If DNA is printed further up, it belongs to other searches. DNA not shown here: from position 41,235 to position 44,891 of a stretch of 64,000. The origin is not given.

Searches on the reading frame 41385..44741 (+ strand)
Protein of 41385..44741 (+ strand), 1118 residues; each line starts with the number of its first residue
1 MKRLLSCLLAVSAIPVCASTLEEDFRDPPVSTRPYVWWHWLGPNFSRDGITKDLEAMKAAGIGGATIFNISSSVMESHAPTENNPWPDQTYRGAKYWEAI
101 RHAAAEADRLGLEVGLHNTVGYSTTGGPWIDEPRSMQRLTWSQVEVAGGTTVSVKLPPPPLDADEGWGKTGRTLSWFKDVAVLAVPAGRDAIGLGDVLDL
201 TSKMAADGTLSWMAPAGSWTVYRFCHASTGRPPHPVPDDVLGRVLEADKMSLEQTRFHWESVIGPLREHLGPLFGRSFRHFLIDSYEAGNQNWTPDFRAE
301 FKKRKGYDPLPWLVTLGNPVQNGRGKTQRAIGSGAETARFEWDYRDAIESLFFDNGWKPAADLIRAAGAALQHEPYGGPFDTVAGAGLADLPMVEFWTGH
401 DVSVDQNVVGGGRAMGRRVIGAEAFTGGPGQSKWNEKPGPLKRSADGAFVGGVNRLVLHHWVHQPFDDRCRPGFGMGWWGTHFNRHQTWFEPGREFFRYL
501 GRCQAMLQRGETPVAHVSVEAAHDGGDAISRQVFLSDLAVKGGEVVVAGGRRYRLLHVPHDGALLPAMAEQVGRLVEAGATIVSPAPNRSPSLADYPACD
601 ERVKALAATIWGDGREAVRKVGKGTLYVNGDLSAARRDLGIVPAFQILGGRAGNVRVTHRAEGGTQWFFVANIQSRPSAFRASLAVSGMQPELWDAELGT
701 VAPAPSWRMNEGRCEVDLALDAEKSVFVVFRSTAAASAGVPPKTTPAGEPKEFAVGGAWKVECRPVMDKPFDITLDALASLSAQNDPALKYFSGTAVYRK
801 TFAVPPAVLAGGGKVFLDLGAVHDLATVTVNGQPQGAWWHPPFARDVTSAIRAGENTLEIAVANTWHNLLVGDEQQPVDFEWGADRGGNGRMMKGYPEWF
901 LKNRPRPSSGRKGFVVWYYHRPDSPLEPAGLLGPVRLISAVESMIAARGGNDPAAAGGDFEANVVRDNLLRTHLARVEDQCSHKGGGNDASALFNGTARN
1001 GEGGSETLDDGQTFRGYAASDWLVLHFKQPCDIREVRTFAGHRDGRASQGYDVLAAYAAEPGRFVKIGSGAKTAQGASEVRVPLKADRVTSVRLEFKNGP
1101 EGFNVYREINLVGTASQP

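Call 9: search_protein_families(library=pfam, proteins=[window:41385-44741:+], max_evalue=0.001)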
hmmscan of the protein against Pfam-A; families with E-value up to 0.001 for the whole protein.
window:41385-44741:+ (1118 aa): 3 families
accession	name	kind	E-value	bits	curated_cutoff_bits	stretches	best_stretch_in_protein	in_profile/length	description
PF17132.9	Glyco_hydro_106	-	1.2e-141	474.1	29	2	177-703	198-738/743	alpha-L-rhamnosidase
PF22666.2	Glyco_hydro_2_N2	-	5.7e-07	30.2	27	1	788-884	41-137/167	Glycosyl hydrolase 2 galactose-binding domain-like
PF02837.24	Glyco_hydro_2_N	-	0.00011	22.6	28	1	784-876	55-147/169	Glycosyl hydrolases family 2, sugar binding domain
